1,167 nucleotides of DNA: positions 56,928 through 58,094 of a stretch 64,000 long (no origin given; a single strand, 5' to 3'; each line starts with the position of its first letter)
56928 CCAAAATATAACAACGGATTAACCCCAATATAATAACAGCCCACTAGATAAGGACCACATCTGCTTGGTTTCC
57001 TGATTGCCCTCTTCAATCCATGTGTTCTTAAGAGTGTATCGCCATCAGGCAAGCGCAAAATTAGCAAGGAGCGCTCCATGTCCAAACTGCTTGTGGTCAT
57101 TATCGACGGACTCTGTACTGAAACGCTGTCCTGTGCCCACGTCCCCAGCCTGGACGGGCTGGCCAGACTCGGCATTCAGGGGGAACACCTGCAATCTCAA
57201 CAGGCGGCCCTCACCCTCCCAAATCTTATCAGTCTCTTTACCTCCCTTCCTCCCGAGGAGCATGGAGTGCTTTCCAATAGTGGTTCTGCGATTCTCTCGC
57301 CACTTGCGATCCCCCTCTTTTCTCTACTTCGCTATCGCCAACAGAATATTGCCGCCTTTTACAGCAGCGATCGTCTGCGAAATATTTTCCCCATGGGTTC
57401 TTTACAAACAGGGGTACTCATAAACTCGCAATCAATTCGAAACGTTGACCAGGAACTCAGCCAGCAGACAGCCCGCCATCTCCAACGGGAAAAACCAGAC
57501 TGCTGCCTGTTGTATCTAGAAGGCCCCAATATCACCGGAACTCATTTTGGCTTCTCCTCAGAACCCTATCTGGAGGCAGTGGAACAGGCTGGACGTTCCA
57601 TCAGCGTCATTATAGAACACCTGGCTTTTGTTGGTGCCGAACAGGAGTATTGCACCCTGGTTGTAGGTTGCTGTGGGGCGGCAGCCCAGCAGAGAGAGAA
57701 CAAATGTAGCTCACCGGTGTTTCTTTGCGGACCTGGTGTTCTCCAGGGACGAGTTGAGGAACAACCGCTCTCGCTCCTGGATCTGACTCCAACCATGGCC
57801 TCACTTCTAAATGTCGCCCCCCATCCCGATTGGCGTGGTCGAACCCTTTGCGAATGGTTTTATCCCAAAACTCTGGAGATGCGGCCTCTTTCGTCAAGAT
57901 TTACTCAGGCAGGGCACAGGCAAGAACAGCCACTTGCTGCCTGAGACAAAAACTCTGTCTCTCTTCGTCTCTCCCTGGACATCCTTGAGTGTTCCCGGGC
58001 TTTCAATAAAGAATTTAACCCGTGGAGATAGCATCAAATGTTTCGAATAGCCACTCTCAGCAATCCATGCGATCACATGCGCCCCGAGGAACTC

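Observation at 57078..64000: Three intact ORFs of three phosphoesterase folds, all missing their metal ligands, around olsF-like and ppk1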

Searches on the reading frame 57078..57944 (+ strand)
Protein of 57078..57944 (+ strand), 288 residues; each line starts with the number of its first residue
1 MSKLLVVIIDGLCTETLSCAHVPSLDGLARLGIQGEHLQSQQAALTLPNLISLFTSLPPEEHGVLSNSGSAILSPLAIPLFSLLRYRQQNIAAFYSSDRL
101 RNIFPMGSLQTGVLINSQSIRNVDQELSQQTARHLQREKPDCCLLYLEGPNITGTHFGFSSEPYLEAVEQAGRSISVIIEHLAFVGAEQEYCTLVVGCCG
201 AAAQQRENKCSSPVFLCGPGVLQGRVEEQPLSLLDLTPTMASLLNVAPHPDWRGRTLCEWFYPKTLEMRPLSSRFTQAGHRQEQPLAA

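Call 3: search_protein_families(library=pfam, proteins=[window:57078-57944:+], max_evalue=1)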
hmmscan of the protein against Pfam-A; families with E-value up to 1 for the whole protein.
window:57078-57944:+ (288 aa): 2 families
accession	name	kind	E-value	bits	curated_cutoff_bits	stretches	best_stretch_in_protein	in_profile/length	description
PF01663.27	Phosphodiest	-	1.8e-14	54.5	23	2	4-68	1-66/342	Type I phosphodiesterase / nucleotide pyrophosphatase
PF00884.28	Sulfatase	-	0.001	18.9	25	1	204-246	259-301/301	Sulfatase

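Call 4: search_protein_families(library=ncbifam, proteins=[window:57078-57944:+], max_evalue=1)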
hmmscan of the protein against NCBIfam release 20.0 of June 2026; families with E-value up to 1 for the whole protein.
window:57078-57944:+ (288 aa): 1 family
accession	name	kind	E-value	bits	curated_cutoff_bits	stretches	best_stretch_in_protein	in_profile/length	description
NF010322.0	PRK13759.1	equivalog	0.21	10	481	0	10-66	20-75/486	arylsulfatase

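Call 6: search_solved_structures(query=window:57078-57944:+, max_evalue=1, show_alignments=2)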
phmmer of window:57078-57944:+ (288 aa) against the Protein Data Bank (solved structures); distinct sequences matched with E-value up to 1: 51.
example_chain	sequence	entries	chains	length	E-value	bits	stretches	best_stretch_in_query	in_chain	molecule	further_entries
7n1s_A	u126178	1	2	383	8.8e-07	31.9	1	4-68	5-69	Phosphodiesterase-nucleotide pyrophosphatase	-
2gsn_A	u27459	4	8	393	1.3e-06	31.3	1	4-68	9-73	phosphodiesterase-nucleotide pyrophosphatase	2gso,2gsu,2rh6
4lqy_A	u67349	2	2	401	3.5e-06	29.9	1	3-68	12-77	Bis(5'-adenosyl)-triphosphatase ENPP4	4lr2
7mw8_D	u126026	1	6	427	8.2e-06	28.7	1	4-68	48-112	Phosphodiesterase-nucleotide pyrophosphatase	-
5tcd_A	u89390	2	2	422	0.00024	23.9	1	2-183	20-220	Ectonucleotide pyrophosphatase/phosphodiesterase family member 7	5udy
4b56_A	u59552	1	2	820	0.00058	22.6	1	9-191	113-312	ECTONUCLEOTIDE PYROPHOSPHATASE/PHOSPHODIESTERASE FAMILY MEMBER 1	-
4gtw_A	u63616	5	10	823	0.00058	22.6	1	9-191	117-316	Ectonucleotide pyrophosphatase/phosphodiesterase family member 2, Alkaline phosphodiestera | Ectonucleotide pyrophosphatase/phosphodiesterase family member 1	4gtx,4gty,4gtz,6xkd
5gz4_A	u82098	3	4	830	0.0018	21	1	137-182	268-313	Snake venom phosphodiesterase (PDE) | Venom phosphodiesterase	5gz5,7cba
6y5m_A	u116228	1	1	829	0.0018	21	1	6-174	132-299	Ectonucleotide pyrophosphatase/phosphodiesterase family member 2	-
5ohi_A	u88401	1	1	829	0.0018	21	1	6-174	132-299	Ectonucleotide pyrophosphatase/phosphodiesterase family member 2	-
3nkm_A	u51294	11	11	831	0.0018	21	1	6-174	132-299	Ectonucleotide pyrophosphatase/phosphodiesterase family member 2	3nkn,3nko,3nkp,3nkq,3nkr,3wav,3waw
7mfh_A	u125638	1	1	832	0.0018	21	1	6-174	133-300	Ectonucleotide pyrophosphatase/phosphodiesterase family member 2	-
6leh_A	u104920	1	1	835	0.0019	21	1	6-174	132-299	Ectonucleotide pyrophosphatase/phosphodiesterase family member 2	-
5lia_A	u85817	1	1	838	0.0019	21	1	6-174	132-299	Ectonucleotide pyrophosphatase/phosphodiesterase family member 2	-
5olb_A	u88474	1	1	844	0.0019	20.9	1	6-174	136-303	Ectonucleotide pyrophosphatase/phosphodiesterase family member 2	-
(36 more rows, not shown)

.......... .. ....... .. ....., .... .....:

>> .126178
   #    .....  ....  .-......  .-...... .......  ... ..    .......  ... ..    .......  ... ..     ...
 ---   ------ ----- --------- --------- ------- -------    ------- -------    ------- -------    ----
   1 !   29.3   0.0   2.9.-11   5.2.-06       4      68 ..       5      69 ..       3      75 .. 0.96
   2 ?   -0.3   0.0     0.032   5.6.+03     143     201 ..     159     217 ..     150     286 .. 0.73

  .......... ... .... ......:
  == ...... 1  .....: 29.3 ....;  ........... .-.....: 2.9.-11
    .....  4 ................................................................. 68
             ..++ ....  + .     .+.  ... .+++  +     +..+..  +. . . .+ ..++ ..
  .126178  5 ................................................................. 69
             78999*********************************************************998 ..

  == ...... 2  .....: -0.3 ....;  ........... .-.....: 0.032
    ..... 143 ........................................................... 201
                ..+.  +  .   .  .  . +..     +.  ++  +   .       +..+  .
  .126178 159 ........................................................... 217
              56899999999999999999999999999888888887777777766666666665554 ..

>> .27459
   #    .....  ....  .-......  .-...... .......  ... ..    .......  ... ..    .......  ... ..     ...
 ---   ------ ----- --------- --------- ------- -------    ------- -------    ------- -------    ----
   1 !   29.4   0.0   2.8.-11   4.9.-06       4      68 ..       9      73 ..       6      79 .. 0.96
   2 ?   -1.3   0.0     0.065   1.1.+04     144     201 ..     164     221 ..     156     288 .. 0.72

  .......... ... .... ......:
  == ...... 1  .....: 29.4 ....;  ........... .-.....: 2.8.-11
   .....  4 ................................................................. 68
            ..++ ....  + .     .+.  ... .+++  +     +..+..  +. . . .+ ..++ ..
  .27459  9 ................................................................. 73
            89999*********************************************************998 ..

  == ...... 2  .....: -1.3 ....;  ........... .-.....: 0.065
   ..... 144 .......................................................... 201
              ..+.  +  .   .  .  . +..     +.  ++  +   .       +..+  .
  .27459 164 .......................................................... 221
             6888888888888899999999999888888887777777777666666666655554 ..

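Call 16: find_homologous_proteins(query=window:57078-57944:+, max_evalue=0.001)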
Query window:57078-57944:+ (288 aa): 72 proteins with E <= 0.001 among 1185 candidates.
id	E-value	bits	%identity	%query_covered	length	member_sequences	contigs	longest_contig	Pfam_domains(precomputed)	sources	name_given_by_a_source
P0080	2.8e-168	577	90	100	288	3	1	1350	PF01663.28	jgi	jgi:hypothetical protein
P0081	8.9e-163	558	87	100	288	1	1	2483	PF01663.28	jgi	jgi:predicted AlkP superfamily pyrophosphatase or phosphodiesterase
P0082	2.9e-133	462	71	99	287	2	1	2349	PF01663.28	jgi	-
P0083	6.5e-133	460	71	99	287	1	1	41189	PF01663.28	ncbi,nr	ncbi:MAG: alkaline phosphatase family protein [Desulfobulbus sp.]|nr:alkaline phosphatase family pro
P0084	2.3e-130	452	70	99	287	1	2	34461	PF01663.28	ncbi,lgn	ncbi:MAG: alkaline phosphatase family protein [Desulfobulbus sp.]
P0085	3.1e-128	445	70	100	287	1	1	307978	PF01663.28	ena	-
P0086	4.0e-128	445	70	99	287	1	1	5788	PF01663.28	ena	-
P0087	4.4e-128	445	69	99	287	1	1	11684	PF01663.28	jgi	-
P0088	2.5e-126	439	68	99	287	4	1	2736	PF01663.28,PF00884.29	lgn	-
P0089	1.7e-122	426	67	99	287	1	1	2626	PF01663.28,PF00884.29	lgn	-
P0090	1.4e-120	420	67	99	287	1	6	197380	PF01676.24,PF01663.28,PF00884.29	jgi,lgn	jgi:predicted AlkP superfamily pyrophosphatase or phosphodiesterase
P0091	1.8e-120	420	66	99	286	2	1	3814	PF01663.28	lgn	-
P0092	8.1e-120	418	69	99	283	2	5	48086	PF01663.28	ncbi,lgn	ncbi:alkaline phosphatase family protein [Desulfobulbus propionicus]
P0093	2.6e-117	409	65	99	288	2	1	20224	PF01663.28,PF00884.29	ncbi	ncbi:MAG: alkaline phosphatase family protein [Desulfobulbus sp.]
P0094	1.2e-114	401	64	100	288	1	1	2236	PF01663.28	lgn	-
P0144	1.5e-79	285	51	93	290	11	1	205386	PF01663.28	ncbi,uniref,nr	ncbi:alkaline phosphatase family protein [Desulfobulbus alkaliphilus]|uniref:alkaline phosphatase fa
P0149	4.4e-68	248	48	95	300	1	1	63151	PF01663.28,PF00884.29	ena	-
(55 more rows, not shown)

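Call 35: predict_structure(alignment_id=A4)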
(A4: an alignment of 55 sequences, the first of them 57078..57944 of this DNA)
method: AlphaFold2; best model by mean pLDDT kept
length: 288 residues; sequences in the alignment: 55
mean_pLDDT: 84.8   pTM: 0.84
mean pLDDT of the five models: 84.8, 83.3, 83.3, 81.8, 81.6
residues with pLDDT >= 90: 178; 70-90: 61; 50-70: 27; < 50: 22
segments of 3 or more residues with pLDDT < 50: 267-288
pLDDT, mean of each block of 10 residues (from residue 1): 92 89 94 92 86 96 89 91 93 87 78 55 82 92 93 88 92 94 92 92 62 94 93 97 95 95 64 43 42
secondary structure, 60 per line:
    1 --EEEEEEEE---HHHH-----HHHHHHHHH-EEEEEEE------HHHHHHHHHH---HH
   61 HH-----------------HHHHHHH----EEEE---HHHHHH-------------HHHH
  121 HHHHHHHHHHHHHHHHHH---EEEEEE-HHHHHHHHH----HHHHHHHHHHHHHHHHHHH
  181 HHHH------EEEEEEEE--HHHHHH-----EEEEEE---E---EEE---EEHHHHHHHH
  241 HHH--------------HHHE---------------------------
elements in order: E3-10 H14-17 H23-31 E33-39 H46-55 H59-62 H80-86 E91-94 H98-103 H117-138 E142-147 H149-157 H162-184 E191-198 H201-206 E212-217 E225-227 H233-243

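Call 39: fold_search(model_id=the predicted structure, library=pdb)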
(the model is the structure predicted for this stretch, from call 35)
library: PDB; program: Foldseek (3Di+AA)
matches with E <= 10: 738; with E <= 0.001: 419
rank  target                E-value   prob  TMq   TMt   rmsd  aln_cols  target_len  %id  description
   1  7mw8_B                1.8e-14  1.00  0.71  0.54   6.6       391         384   15  Crystal Structure Analysis of Xac Nucleotide Pyrophosphatase/Phosphodiesterase (released 2022-05-18)
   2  7n1s_B                3.7e-14  1.00  0.72  0.55   6.5       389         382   16  Crystal Structure Analysis of Xac Nucleotide Pyrophosphatase/Phosphodiesterase (released 2022-06-01)
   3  7mw8_D                4.1e-14  1.00  0.71  0.54   7.3       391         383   16  Crystal Structure Analysis of Xac Nucleotide Pyrophosphatase/Phosphodiesterase (released 2022-05-18)
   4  7mw8_F                7.5e-14  1.00  0.71  0.54   6.4       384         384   14  Crystal Structure Analysis of Xac Nucleotide Pyrophosphatase/Phosphodiesterase (released 2022-05-18)
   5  7n1s_A                8.5e-14  1.00  0.71  0.54   5.7       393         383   16  Crystal Structure Analysis of Xac Nucleotide Pyrophosphatase/Phosphodiesterase (released 2022-06-01)
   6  7mw8_C                1.3e-13  1.00  0.71  0.54   6.4       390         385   16  Crystal Structure Analysis of Xac Nucleotide Pyrophosphatase/Phosphodiesterase (released 2022-05-18)
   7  2gsn_A                1.6e-13  1.00  0.70  0.54   6.0       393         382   16  Structure of Xac Nucleotide Pyrophosphatase/Phosphodiesterase (released 2006-08-01)
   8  5tcd_A                2.4e-13  1.00  0.70  0.53   7.4       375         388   14  Human alkaline sphingomyelinase (ENPP7) in complex with phosphocholine (released 2017-03-22)
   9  6wev_BbB              2.4e-13  1.00  0.71  0.27   6.1       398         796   15  Crystal structures of human E-NPP 1: bound to N-{[1-(6,7-dimethoxy-5,8-dihydroquinazolin-4-yl)piperidin-4-yl]methyl} (released 2020-09-09)
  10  4b56_A                3.2e-13  1.00  0.70  0.26   6.4       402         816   14  Structure of ectonucleotide pyrophosphatase-phosphodiesterase-1 (NPP1) (released 2012-09-19)
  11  6wew_BaB              3.2e-13  1.00  0.72  0.28  13.0       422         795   15  Crystal structures of human E-NPP 1: bound to N-{4-[(7-methoxyquinolin-4-yl)oxy]phenyl}sulfuric diamide (released 2020-09-09)
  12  7mw8_A                3.4e-13  1.00  0.71  0.55   6.4       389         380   17  Crystal Structure Analysis of Xac Nucleotide Pyrophosphatase/Phosphodiesterase (released 2022-05-18)
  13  6wev_AbA              3.6e-13  1.00  0.72  0.27   5.9       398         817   15  Crystal structures of human E-NPP 1: bound to N-{[1-(6,7-dimethoxy-5,8-dihydroquinazolin-4-yl)piperidin-4-yl]methyl} (released 2020-09-09)
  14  4b56_B                4.3e-13  1.00  0.71  0.29   6.4       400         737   14  Structure of ectonucleotide pyrophosphatase-phosphodiesterase-1 (NPP1) (released 2012-09-19)
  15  6xkd_A                4.9e-13  1.00  0.72  0.32   6.4       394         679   16  Structure of ligand-bound mouse cGAMP hydrolase ENPP1 (released 2021-06-02)
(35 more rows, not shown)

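Call 49: search_solved_structures(query=A4, max_evalue=0.001, show_alignments=4)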
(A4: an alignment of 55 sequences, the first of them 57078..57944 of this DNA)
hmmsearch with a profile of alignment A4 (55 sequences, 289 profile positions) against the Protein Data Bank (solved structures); distinct sequences matched with E-value up to 0.001: 63 (the best 60 are shown).
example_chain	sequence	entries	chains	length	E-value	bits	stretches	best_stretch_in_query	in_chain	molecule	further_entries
4lqy_A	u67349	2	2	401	9.9e-18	67.5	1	2-76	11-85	Bis(5'-adenosyl)-triphosphatase ENPP4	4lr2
7n1s_A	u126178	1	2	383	9.1e-17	64.3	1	4-69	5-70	Phosphodiesterase-nucleotide pyrophosphatase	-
2gsn_A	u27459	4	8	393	1.6e-16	63.5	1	4-69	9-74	phosphodiesterase-nucleotide pyrophosphatase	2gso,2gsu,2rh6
7mw8_D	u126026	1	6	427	7.6e-16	61.3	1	4-69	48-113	Phosphodiesterase-nucleotide pyrophosphatase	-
4b56_A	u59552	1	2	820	1.8e-11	46.9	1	5-80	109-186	ECTONUCLEOTIDE PYROPHOSPHATASE/PHOSPHODIESTERASE FAMILY MEMBER 1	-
4gtw_A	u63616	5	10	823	1.9e-11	46.9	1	5-80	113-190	Ectonucleotide pyrophosphatase/phosphodiesterase family member 2, Alkaline phosphodiestera | Ectonucleotide pyrophosphatase/phosphodiesterase family member 1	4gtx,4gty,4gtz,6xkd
5gz4_A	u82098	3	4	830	2.2e-11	46.7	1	138-200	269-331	Snake venom phosphodiesterase (PDE) | Venom phosphodiesterase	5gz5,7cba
6aek_A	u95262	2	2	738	5.6e-11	45.3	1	5-80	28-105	Ectonucleotide pyrophosphatase/phosphodiesterase 1, isoform CRA_d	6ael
6wet_AaA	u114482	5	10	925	9.7e-11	44.5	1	5-79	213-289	Ectonucleotide pyrophosphatase/phosphodiesterase family member 1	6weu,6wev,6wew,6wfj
8ghr_A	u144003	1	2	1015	5.3e-10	42.1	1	5-79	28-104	Ectonucleotide pyrophosphatase/phosphodiesterase family member 1, secreted form, Immunoglo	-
5vem_A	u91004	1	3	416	7.2e-10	41.7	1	3-80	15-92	Ectonucleotide pyrophosphatase/phosphodiesterase family member 5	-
6f2t_A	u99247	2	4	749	1.6e-09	40.5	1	6-82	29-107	Ectonucleotide pyrophosphatase/phosphodiesterase family member 3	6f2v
6g4g_A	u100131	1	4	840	2.2e-09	40.1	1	6-82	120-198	Ectonucleotide pyrophosphatase/phosphodiesterase family member 3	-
5ven_A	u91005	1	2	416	4.1e-09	39.2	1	3-80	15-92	Ectonucleotide pyrophosphatase/phosphodiesterase family member 5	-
5tcd_A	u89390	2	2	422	4.1e-09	39.2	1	2-74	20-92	Ectonucleotide pyrophosphatase/phosphodiesterase family member 7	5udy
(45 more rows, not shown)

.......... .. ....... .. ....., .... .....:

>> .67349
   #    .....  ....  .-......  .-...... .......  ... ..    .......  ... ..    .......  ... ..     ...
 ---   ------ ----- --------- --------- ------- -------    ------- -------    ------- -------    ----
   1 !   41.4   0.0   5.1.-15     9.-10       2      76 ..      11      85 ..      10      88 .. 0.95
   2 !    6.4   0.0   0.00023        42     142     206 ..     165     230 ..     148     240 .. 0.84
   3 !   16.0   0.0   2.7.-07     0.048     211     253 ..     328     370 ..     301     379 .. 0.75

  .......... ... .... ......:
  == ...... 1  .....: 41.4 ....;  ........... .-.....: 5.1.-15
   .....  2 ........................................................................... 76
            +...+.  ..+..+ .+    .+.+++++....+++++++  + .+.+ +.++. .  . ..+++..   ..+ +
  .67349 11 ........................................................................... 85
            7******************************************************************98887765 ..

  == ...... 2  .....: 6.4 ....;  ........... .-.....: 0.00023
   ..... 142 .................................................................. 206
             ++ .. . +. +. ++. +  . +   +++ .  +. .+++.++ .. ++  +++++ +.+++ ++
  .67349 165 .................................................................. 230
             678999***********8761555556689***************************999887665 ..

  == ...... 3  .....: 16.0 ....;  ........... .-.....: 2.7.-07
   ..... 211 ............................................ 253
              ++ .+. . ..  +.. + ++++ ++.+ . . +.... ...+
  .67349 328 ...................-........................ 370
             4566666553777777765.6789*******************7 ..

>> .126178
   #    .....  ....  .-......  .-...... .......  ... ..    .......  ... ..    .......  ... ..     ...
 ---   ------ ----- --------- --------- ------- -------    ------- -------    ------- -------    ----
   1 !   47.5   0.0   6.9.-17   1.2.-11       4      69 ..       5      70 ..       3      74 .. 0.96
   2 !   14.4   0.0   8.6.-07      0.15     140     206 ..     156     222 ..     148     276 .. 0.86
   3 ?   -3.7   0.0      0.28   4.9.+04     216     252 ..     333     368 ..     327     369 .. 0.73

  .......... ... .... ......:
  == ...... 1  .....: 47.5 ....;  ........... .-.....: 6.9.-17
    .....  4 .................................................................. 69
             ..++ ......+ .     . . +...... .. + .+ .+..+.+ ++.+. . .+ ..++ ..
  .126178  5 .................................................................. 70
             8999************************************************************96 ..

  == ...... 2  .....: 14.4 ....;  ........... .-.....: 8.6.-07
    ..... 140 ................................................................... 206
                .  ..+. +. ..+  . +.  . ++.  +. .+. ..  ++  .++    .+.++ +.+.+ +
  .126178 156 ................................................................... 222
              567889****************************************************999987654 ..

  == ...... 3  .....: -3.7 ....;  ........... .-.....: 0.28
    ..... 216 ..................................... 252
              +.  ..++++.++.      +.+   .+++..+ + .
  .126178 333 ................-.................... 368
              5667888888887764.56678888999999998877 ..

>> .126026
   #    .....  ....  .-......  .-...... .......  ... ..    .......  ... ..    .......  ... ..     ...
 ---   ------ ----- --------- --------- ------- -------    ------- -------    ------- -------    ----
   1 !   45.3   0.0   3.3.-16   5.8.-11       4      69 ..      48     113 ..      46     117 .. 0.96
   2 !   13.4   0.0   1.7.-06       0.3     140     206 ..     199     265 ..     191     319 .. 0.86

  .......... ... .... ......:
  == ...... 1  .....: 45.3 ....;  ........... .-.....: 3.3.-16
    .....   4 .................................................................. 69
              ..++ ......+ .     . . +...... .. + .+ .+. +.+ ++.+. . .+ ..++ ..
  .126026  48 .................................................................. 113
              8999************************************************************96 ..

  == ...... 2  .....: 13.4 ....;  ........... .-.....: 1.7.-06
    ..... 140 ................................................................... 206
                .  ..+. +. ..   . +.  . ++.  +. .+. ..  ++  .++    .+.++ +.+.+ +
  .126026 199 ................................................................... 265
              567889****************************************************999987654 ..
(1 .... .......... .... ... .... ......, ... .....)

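Call 83: find_encoding_contigs(protein=P0149, flank=7000, max_places=1)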
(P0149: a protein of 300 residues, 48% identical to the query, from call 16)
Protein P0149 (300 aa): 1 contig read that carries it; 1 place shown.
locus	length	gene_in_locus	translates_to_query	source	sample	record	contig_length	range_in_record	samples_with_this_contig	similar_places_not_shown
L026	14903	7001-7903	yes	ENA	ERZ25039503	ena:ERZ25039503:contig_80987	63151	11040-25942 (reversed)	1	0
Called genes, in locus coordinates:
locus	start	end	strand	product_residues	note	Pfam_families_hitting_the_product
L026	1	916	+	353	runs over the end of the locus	PF02666:PS_Dcarbxylase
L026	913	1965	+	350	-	PF01790:LGT (weak)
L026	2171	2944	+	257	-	PF00149:Metallophos, PF12850:Metallophos_2 (faint)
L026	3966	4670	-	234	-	-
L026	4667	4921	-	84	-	PF02562:PhoH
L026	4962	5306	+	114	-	-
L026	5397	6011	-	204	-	PF13638:PIN_4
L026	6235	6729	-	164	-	-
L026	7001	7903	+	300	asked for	PF00884:Sulfatase (faint), PF01663:Phosphodiest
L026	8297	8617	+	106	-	-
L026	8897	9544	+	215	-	PF19576:Acyltransf_2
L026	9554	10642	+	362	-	PF13444:Acetyltransf_5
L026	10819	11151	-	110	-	PF13090:PP_kinase_C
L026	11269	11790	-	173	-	PF17941:PP_kinase_C_1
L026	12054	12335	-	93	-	PF02503:PP_kinase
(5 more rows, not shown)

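Call 84: find_encoding_contigs(protein=P0144, flank=7000, max_places=1)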
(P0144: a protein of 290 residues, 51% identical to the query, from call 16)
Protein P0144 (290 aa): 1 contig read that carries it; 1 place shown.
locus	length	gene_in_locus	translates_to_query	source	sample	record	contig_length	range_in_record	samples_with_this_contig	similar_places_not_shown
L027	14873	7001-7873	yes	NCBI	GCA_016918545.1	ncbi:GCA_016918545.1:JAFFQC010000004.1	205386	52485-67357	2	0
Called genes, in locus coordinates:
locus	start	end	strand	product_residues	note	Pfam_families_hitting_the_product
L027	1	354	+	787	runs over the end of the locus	-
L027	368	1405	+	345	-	PF02666:PS_Dcarbxylase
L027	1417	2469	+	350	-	PF01790:LGT (weak)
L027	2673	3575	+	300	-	PF00149:Metallophos, PF12850:Metallophos_2 (faint)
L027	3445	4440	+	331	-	PF13439:Glyco_transf_4, PF13579:Glyco_trans_4_4 (weak), PF00534:Glycos_transf_1, PF13692:Glyco_trans_1_4, PF20706:GT4-conflict (weak)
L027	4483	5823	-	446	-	PF13638:PIN_4, PF02562:PhoH, PF13604:AAA_30 (faint)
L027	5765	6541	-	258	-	PF06299:DUF1045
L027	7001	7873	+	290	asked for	PF01663:Phosphodiest (weak)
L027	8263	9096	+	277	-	-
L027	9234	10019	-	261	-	PF00702:Hydrolase, PF13419:HAD_2 (weak)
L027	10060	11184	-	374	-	PF00465:Fe-ADH, PF25137:ADH_Fe_C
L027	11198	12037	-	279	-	PF00528:BPD_transp_1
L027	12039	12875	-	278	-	PF00528:BPD_transp_1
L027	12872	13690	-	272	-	PF00005:ABC_tran, PF13555:AAA_29 (weak), PF13304:AAA_21 (weak)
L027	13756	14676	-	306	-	PF12974:Phosphonate-bd, PF09084:NMT1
